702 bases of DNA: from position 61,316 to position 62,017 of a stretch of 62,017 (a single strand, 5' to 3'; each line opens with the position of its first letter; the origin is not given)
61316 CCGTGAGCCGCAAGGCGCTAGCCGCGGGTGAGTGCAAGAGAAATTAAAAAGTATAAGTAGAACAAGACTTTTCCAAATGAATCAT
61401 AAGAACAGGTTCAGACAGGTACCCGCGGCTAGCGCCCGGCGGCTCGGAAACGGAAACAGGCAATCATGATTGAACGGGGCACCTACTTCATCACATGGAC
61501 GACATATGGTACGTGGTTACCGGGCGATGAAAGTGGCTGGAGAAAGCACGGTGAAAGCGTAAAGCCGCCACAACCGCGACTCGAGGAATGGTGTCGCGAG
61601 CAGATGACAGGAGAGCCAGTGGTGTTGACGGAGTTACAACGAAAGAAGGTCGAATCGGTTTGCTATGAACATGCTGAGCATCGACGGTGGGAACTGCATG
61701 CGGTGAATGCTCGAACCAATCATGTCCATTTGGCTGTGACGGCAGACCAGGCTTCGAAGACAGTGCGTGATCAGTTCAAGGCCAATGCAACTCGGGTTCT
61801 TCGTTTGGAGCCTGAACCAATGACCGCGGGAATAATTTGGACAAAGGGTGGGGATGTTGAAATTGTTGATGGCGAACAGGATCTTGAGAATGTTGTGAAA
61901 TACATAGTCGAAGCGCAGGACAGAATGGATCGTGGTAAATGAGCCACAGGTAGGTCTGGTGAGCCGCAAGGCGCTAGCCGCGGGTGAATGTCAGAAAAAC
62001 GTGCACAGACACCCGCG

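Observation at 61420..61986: HUH/Y1 transposase-like gene symmetrically bracketed by inverted REP units: a candidate planctomycete RAYT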

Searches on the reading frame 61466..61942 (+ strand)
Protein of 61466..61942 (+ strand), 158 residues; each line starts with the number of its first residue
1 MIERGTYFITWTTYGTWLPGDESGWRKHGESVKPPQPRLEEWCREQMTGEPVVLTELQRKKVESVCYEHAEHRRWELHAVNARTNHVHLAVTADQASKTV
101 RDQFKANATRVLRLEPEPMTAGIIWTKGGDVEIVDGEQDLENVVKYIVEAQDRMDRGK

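Call 4: search_protein_families(library=pfam, proteins=[window:61466-61942:+], max_evalue=10)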
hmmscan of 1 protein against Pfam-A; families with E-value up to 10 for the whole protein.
window:61466-61942:+ (158 aa): 2 families
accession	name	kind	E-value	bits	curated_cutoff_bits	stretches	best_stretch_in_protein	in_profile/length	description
PF01797.21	Y1_Tnp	-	2e-08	34.8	23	1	53-148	19-119/121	Transposase IS200 like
PF18963.5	DUF5703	-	0.0013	18.8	33.2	1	56-81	12-37/51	Family of unknown function (DUF5703)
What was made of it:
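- On Y1 HUH transposase superfamily (Pfam PF01797 Y1_Tnp): 34.8 bits against cutoff 23, residues 53-148 (call 4).
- Pfam Y1_Tnp scores above its cutoff (call 4).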

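Call 5: search_protein_families(library=ncbifam, proteins=[window:61466-61942:+], max_evalue=10)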
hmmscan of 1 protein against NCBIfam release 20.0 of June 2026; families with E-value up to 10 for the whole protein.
window:61466-61942:+ (158 aa): 2 families
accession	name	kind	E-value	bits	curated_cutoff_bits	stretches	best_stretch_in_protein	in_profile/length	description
NF033573.1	transpos_IS200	equivalog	1.3e-06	28.7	55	1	53-147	25-124/126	IS200/IS605 family transposase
NF047646.1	REP_Tyr_transpos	equivalog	0.00088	19.2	80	1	62-148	34-128/146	REP-associated tyrosine transposase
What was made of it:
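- On Canonical RAYT / TnpA-REP (class 2; NCBIfam NF047646): 19.2 bits against cutoff 80 (call 5).
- On IS200/IS605 insertion sequence: 28.7 bits against cutoff 55 (call 5).
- NCBIfam IS200 equivalog scores 28.7 bits against a cutoff of 55 (call 5).
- Tried and rejected: Canonical RAYT membership was rejected: NCBIfam scores 19 bits against 80 (call 5). Canonical IS200 membership was rejected: 28.7 bits against 55 (call 5).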

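Call 8: find_homologous_proteins(query=window:61466-61942:+)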
Query window:61466-61942:+ (158 aa): 850 proteins with E <= 0.001 among 860 candidates; the best 120 are listed.
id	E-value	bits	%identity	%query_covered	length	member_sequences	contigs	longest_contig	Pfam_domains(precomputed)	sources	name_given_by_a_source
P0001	3.9e-79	282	78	100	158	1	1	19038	PF01797.22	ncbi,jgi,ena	jgi:REP element-mobilizing transposase RayT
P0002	5.1e-79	282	78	100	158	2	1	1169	PF01797.22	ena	-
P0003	1.8e-70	254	69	99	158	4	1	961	PF01797.22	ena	-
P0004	3.6e-69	250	68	99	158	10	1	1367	PF01797.22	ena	-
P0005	7.1e-68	245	70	100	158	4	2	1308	PF01797.22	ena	-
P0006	1.3e-67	245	71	97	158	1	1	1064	PF01797.22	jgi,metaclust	metaclust:\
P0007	3.1e-67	243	69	100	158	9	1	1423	PF01797.22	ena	-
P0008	3.2e-67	243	70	97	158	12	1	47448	PF01797.22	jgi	jgi:REP element-mobilizing transposase RayT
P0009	4.2e-67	243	71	97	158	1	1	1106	PF01797.22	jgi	jgi:REP element-mobilizing transposase RayT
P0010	4.8e-67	243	70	97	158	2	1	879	PF01797.22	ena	-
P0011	7.1e-67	242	70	97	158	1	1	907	PF01797.22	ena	-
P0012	3.7e-66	240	69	97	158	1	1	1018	PF01797.22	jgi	-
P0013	3.9e-66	240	70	97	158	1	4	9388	PF01797.22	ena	-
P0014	5.6e-66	239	68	97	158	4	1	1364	PF01797.22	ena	-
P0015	5.9e-66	239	68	100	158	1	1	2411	PF01797.22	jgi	jgi:REP element-mobilizing transposase RayT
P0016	6.5e-66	239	67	100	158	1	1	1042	PF01797.22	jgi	jgi:REP element-mobilizing transposase RayT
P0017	1.2e-65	238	69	97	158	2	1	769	PF01797.22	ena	-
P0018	1.8e-65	238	68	97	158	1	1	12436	PF01797.22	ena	-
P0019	1.9e-65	238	67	99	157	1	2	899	PF01797.22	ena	-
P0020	2.1e-65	237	66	100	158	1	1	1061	PF01797.22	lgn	-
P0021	2.9e-65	237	69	97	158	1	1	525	PF01797.22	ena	-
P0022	4.1e-65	236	67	100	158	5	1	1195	PF01797.22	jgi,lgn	jgi:REP element-mobilizing transposase RayT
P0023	4.2e-65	236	70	97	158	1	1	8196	PF01797.22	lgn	-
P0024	7.4e-65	236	68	100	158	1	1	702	PF01797.22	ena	-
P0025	7.5e-65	236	66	100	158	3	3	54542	PF01797.22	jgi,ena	-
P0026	8.3e-65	235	67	97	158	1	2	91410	PF01797.22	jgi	jgi:REP element-mobilizing transposase RayT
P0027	8.8e-65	235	65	99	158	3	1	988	PF01797.22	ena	-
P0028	1.6e-64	235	66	97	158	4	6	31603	PF01797.22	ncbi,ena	-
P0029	1.8e-64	234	69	97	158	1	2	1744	PF01797.22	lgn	-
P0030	2.7e-64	234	68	97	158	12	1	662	PF01797.22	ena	-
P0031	2.9e-64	234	67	100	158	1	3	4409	PF01797.22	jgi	jgi:REP element-mobilizing transposase RayT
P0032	3.8e-64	233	68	100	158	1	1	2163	PF01797.22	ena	-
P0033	4.2e-64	233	65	100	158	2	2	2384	PF01797.22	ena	-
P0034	4.9e-64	233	66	99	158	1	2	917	PF01797.22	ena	-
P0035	6.2e-64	233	67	97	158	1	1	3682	PF01797.22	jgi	jgi:REP element-mobilizing transposase RayT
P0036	7.5e-64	232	68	100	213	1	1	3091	PF01797.22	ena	-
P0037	1.4e-63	231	64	97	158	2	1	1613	PF01797.22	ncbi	-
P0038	2.7e-63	231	67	97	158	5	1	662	PF01797.22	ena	-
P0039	4.0e-63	230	67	97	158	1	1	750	PF01797.22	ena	-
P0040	4.2e-63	230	67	97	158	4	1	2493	PF01797.22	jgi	jgi:REP element-mobilizing transposase RayT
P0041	4.6e-63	230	67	97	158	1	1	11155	PF01797.22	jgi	jgi:REP element-mobilizing transposase RayT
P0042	4.7e-63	230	68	96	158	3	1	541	PF01797.22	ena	-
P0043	4.8e-63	230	65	99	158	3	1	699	PF01797.22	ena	-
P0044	4.9e-63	230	65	100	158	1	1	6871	PF01797.22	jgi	jgi:REP element-mobilizing transposase RayT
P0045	4.9e-63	230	64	100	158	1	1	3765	PF01797.22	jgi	-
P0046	5.1e-63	230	99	68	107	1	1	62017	PF01797.22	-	-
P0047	5.5e-63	230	65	100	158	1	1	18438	PF01797.22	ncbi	-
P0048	1.4e-62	228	63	100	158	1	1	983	PF01797.22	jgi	jgi:REP element-mobilizing transposase RayT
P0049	1.8e-62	228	65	100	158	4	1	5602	PF01797.22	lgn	-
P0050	1.9e-62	228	67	97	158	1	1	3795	PF01797.22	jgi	jgi:REP element-mobilizing transposase RayT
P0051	2.0e-62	228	69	97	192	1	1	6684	PF01797.22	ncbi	-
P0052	2.0e-62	228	65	97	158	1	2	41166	PF01797.22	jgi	jgi:REP element-mobilizing transposase RayT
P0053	3.5e-62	227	67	96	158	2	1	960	PF01797.22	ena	-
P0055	4.6e-62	227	63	99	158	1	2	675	PF01797.22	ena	-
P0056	4.9e-62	226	63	99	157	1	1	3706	PF01797.22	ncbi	-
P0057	5.5e-62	226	64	100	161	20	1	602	PF01797.22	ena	-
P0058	6.1e-62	226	66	100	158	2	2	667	PF01797.22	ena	-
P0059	1.0e-61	225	66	94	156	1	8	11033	PF01797.22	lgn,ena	-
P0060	1.1e-61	225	66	97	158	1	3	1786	PF01797.22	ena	-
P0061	1.9e-61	225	65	99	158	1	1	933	PF01797.22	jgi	jgi:REP element-mobilizing transposase RayT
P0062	2.2e-61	224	65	100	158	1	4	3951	PF01797.22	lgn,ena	-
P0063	2.2e-61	224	63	97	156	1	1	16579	PF01797.22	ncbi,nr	ncbi:MAG TPA: transposase [Planctomycetaceae bacterium]|nr:transposase [Planctomycetaceae bacterium]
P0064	3.8e-61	224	66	96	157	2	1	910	PF01797.22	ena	-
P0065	4.0e-61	223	63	100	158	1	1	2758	PF01797.22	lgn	-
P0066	4.0e-61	223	64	100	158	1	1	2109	PF01797.22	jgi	jgi:REP element-mobilizing transposase RayT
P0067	4.1e-61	223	67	97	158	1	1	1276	PF01797.22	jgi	jgi:REP element-mobilizing transposase RayT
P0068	4.8e-61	223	67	97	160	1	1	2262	PF01797.22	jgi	jgi:REP element-mobilizing transposase RayT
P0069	6.8e-61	223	63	100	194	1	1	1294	PF01797.22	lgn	-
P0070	6.9e-61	223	66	96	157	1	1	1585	PF01797.22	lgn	-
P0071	1.1e-60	222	63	100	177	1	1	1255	PF01797.22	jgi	jgi:REP element-mobilizing transposase RayT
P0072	1.5e-60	222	66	94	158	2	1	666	PF01797.22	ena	-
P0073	2.0e-60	221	63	99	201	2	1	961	PF01797.22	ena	-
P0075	3.1e-60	221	63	99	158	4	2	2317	PF01797.22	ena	-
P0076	5.1e-60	220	65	97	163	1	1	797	PF01797.22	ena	-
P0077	6.0e-60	220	63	97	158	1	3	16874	PF01797.22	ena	-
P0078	6.1e-60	220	64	100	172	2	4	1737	PF01797.22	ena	-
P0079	6.1e-60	220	66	99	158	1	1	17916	PF01797.22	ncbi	-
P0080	7.2e-60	219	63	100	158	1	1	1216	PF01797.22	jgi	jgi:REP element-mobilizing transposase RayT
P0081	8.5e-60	219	62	99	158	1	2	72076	PF01797.22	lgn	-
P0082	1.2e-59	219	61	97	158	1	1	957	PF01797.22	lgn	-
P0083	1.2e-59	219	64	96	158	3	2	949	PF01797.22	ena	-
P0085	1.7e-59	218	62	100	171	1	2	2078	PF01797.22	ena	-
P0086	1.8e-59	218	63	97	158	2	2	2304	PF01797.22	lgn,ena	-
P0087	2.3e-59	218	60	100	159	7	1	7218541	PF01797.22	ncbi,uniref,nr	ncbi:Transposase IS200 like protein [Gimesia aquarii]|uniref:Transposase IS200 like protein n=2 Tax=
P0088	2.7e-59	218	63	100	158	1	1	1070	PF01797.22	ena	-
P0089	2.8e-59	217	62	97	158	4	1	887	PF01797.22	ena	-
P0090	3.5e-59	217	64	100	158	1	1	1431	PF01797.22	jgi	jgi:REP element-mobilizing transposase RayT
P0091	4.2e-59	217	62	99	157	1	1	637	PF01797.22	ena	-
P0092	7.9e-59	216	64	97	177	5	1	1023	PF01797.22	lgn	-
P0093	8.4e-59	216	63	100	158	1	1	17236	PF01797.22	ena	-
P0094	9.2e-59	216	67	95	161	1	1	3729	PF01797.22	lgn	-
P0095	1.2e-58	215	61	97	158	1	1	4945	PF01797.22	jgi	-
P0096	1.3e-58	215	61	100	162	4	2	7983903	PF01797.22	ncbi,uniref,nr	ncbi:transposase [Gimesia panareensis]|uniref:Transposase IS200-like domain-containing protein n=1 T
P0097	1.3e-58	215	62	100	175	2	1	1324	PF01797.22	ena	-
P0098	1.6e-58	215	59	100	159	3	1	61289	PF01797.22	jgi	-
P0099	1.7e-58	215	63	94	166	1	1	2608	PF01797.22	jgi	jgi:REP element-mobilizing transposase RayT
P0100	2.1e-58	215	60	100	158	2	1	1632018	PF01797.22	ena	-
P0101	2.9e-58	214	63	94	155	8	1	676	PF01797.22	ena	-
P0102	3.1e-58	214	59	100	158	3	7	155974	PF01797.22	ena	-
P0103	3.7e-58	214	62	96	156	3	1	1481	PF01797.22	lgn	-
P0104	4.2e-58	214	62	97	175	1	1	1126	PF01797.22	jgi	jgi:REP element-mobilizing transposase RayT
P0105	5.0e-58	213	60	100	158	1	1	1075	PF01797.22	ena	-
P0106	7.0e-58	213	63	97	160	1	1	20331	PF01797.22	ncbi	-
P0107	1.3e-57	212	60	100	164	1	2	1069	PF01797.22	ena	-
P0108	1.5e-57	212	64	96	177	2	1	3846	PF01797.22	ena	-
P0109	1.5e-57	212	61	100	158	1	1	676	PF01797.22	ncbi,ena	-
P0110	1.9e-57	211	65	97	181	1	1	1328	PF01797.22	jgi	jgi:REP element-mobilizing transposase RayT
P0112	2.1e-57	211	63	100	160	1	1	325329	PF01797.22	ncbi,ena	-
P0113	2.5e-57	211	58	100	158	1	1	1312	PF01797.22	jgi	jgi:REP element-mobilizing transposase RayT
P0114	4.5e-57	210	58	94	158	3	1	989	PF01797.22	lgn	-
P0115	4.7e-57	210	60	100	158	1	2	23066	PF01797.22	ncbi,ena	-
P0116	6.3e-57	210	63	95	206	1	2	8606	PF01797.22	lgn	-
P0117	6.7e-57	210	63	97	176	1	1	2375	PF01797.22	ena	-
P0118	8.8e-57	209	59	99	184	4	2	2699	PF01797.22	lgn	-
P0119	1.7e-56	208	58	100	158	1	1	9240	PF01797.22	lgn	-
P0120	1.9e-56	208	59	99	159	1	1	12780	PF01797.22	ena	-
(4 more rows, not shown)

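Call 9: search_solved_structures(query=window:61466-61942:+, max_evalue=10, show_alignments=3)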
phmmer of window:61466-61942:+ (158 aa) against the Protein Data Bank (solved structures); distinct sequences matched with E-value up to 10: 12.
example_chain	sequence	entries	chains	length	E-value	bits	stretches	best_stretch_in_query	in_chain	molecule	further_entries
8r8o_A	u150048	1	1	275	0.059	16.4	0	95-152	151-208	HalluTIM3-1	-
2a6m_A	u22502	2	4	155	0.11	15.4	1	56-157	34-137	ISHp608 transposase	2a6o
2vhg_A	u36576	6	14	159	0.12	15.3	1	56-157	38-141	TRANSPOSASE ORFA | Putative transposase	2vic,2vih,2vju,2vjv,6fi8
7osu_A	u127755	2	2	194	0.21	14.6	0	90-139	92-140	sTIM11noCys-SB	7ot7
4ijj_A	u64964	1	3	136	0.69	12.9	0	42-74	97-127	Putative C4-type zinc finger protein, DksA/TraR family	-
6bfi_A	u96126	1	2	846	0.76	12.8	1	91-129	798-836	VIN1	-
7r5j_W0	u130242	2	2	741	0.83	12.6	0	51-88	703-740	Nuclear pore complex protein Nup88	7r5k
9hz8_M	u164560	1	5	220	1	12.4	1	105-143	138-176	Structural protein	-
8r8n_A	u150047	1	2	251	1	12.3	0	94-147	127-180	HalluTIM2-2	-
6yqy_A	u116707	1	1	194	1.1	12.2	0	93-137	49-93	de novo designed TIM barrel sTIM11noCys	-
5bvl_A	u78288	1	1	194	1.4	11.9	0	93-139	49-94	designed TIM barrel sTIM11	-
7a8s_A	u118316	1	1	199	2.4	11.1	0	93-137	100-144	sTIM11_h3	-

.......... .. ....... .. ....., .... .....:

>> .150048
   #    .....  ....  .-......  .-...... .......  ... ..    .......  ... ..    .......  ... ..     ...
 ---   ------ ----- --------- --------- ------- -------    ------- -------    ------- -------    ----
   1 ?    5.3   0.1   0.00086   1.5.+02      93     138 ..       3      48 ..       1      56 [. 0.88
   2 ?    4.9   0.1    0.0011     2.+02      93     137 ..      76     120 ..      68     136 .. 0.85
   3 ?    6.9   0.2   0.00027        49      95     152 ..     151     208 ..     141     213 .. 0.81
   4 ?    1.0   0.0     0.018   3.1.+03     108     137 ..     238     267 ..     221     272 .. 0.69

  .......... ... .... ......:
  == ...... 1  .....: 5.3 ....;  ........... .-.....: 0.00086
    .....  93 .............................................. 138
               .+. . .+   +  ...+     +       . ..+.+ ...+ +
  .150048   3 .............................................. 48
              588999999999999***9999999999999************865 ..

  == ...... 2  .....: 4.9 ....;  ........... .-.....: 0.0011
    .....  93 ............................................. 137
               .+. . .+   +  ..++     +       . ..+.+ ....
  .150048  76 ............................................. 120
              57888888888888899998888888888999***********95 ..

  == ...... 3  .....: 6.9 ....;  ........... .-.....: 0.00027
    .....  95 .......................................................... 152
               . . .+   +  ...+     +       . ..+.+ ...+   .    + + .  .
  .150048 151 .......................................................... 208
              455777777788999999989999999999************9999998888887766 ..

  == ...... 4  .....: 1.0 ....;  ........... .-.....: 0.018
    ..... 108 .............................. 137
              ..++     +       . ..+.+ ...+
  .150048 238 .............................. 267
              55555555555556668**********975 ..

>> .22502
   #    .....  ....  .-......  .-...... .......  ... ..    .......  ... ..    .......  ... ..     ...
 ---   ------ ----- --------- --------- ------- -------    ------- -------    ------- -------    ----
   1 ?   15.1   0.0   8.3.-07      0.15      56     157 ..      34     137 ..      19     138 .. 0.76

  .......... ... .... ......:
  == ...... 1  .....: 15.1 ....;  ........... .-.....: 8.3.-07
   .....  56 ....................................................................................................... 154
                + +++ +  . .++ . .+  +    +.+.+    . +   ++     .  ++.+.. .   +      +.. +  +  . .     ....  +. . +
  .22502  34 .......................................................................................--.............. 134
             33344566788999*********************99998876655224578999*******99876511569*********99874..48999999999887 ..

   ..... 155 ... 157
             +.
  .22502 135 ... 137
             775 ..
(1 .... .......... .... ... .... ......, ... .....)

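Call 11: find_related_loci(query=A1, collection=genome_contigs, flank=10000)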
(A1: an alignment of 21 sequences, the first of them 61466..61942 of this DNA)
Query A1 (158 aa) in genome_contigs; peptide patterns used: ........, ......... (x = any residue, [..] = any of these).
243 stretches matched a pattern; 151 encode a relative of the query (tblastn E <= 1e-3); the best 80 are kept; 80 distinct loci.
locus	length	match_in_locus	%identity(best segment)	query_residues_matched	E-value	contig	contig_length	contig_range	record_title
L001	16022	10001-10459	66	6-158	2e-68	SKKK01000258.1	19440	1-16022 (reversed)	MAG: Planctomycetaceae bacterium isolate CSSed162cmA_153 CSSed16-2cmA-6065, whole genome shotgun sequence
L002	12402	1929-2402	65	1-158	3e-67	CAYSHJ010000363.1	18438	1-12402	MAG TPA_asm: uncultured Planctomycetaceae bacterium isolate binchicken_co165_110 genome assembly, contig: k141_509416, w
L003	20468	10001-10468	65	1-156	7e-67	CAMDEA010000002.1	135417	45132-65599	MAG: Planctomyces sp. SH-PL62 isolate MaH-09apr19-81 genome assembly, contig: MaH-09apr19-C128, whole genome shotgun seq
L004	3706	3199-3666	63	1-156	2e-66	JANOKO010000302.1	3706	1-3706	MAG: Planctomycetota bacterium isolate VAR_48_concoct_1 VAR_48_k141_2621357, whole genome shotgun sequence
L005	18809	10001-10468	65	1-156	6e-66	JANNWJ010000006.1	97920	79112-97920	MAG: Pirellulaceae bacterium isolate VAR_34_metabat_387 VAR_34_k141_2598510, whole genome shotgun sequence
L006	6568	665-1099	69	14-158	2e-65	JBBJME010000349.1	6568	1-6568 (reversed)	MAG: Planctomycetaceae bacterium isolate RUP_SRG_40 NODE_36230_length_6568_cov_4.084600, whole genome shotgun sequence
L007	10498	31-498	63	1-156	6e-65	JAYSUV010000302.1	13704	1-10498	MAG: Planctomycetota bacterium isolate GFS_12672 GFS_12672_301, whole genome shotgun sequence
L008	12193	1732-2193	63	1-154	9e-65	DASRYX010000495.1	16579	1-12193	MAG TPA_asm: Planctomycetaceae bacterium isolate SMAG_U13665 k141_2815458, whole genome shotgun sequence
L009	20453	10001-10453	65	6-156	3e-64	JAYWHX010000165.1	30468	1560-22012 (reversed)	MAG: Planctomycetota bacterium isolate GLR80_GL56_UP_1_metabat_48 GLR80_GL56_UP_1_metabat_48_164, whole genome shotgun s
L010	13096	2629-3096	62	1-156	7e-64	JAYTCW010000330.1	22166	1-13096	MAG: Planctomycetota bacterium isolate GFS_1605 GFS_1605_329, whole genome shotgun sequence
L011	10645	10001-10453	67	6-156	2e-63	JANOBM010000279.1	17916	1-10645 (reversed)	MAG: Planctomycetaceae bacterium isolate VAR_18_metabat_111 VAR_18_k141_2633128, whole genome shotgun sequence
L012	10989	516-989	61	1-158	7e-63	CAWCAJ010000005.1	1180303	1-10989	MAG: uncultured Planctomycetia bacterium isolate MFD03804.bin.1.4 genome assembly, contig: contig_3953, whole genome sho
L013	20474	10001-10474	62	1-158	2e-62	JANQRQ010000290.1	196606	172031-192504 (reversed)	MAG: Planctomycetaceae bacterium isolate IP29b_bin.70 k99_1197855, whole genome shotgun sequence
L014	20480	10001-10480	63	1-158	6e-62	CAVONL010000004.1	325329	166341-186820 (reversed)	MAG: uncultured Planctomycetaceae bacterium isolate MFD09779.bin.3.305 genome assembly, contig: contig_13062, whole geno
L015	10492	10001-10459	63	6-158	9e-62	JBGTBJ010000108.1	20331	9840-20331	MAG: Pirellulaceae bacterium isolate JTS-AC94 k141_1378715, whole genome shotgun sequence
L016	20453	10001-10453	64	6-156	2e-61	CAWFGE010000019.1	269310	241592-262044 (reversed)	MAG: uncultured Planctomycetaceae bacterium isolate MFD05684.bin.1.171 genome assembly, contig: contig_66852, whole geno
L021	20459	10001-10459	61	6-158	6e-59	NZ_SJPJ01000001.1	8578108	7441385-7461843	Novipirellula herctigrandis strain CA13 CA13_contig00001, whole genome shotgun sequence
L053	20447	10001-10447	55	8-156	5e-51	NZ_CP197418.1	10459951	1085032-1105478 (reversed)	Novipirellula sp. SH528 chromosome, complete genome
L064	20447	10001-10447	50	8-156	7e-48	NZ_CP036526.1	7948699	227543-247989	Stieleria marina strain K23_9 chromosome, complete genome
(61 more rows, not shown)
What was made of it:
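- On Canonical RAYT / TnpA-REP (class 2; NCBIfam NF047646): The 80 loci come from 74 assemblies, 6 of which contribute two divergent copies (call 11).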
